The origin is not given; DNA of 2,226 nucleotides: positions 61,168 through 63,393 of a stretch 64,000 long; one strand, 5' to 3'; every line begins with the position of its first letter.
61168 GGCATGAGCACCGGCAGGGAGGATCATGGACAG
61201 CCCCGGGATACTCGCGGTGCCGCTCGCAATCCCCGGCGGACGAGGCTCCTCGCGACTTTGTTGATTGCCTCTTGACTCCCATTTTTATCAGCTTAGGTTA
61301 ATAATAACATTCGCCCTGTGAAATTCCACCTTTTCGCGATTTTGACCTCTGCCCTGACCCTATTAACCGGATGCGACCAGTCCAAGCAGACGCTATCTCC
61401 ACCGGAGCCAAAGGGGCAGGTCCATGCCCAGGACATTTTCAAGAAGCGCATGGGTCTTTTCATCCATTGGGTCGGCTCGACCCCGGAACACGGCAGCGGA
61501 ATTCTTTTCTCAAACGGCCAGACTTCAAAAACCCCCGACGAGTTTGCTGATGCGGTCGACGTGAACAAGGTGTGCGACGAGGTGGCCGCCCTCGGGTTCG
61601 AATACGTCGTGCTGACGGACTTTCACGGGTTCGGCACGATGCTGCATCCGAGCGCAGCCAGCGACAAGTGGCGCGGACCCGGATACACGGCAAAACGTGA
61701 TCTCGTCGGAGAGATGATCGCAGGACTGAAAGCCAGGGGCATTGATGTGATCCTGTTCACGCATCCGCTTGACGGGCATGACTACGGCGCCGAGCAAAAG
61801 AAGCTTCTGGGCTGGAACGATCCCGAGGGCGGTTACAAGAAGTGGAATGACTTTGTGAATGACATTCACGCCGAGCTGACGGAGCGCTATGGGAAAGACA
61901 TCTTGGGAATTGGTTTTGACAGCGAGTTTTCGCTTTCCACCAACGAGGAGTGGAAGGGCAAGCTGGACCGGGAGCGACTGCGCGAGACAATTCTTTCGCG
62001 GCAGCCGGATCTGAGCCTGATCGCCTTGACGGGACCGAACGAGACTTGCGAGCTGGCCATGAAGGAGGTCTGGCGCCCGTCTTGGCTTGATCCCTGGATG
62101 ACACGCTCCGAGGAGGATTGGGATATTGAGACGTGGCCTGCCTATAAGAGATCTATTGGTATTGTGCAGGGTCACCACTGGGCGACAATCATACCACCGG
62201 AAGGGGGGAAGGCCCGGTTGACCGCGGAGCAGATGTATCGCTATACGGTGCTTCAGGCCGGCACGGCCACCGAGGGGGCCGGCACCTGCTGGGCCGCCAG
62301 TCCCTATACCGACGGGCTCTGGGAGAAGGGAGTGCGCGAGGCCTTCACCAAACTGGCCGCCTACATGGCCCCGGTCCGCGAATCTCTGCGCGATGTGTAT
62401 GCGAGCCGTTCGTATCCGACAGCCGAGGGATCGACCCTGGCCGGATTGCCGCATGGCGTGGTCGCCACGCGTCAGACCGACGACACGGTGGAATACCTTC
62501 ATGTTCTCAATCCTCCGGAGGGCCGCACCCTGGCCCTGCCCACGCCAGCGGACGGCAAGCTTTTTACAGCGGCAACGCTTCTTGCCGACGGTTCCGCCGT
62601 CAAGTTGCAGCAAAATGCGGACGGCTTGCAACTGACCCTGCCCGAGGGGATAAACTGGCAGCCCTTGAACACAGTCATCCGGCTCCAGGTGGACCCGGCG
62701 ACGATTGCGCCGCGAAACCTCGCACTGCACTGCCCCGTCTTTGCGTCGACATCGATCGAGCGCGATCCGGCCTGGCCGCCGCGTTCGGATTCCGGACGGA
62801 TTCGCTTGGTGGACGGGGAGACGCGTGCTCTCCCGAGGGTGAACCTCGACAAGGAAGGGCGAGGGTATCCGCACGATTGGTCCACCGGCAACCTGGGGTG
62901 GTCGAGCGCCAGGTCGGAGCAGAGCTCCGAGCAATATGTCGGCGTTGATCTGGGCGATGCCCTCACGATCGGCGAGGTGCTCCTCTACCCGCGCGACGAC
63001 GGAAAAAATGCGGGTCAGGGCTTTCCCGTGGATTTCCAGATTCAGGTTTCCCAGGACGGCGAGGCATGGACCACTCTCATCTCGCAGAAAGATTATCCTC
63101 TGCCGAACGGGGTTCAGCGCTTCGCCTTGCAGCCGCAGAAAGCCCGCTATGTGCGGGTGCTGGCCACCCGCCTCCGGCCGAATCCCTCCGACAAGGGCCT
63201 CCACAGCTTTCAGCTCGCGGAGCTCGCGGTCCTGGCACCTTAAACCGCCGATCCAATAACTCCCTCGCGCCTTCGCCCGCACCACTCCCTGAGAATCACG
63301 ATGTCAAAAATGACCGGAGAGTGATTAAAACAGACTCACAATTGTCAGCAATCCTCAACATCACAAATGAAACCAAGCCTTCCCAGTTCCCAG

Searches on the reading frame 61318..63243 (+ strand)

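Call 44: search_protein_families(library=pfam, max_evalue=0.00001, proteins=[window:61318-63243:+])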
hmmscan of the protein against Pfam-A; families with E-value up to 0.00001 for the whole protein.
window:61318-63243:+ (641 aa): 3 families
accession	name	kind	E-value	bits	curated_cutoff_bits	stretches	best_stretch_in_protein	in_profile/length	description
PF00754.31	F5_F8_type_C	-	1.2e-14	54.9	28.2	1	525-618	23-114/127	F5/8 type C domain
PF22633.2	F5_F8_type_C_2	-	1.4e-13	51.7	27.8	1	528-614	12-91/91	NedA-like, galactose-binding domain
PF01120.23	Alpha_L_fucos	-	3.5e-10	40.3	25.2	1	79-214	93-225/345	Alpha-L-fucosidase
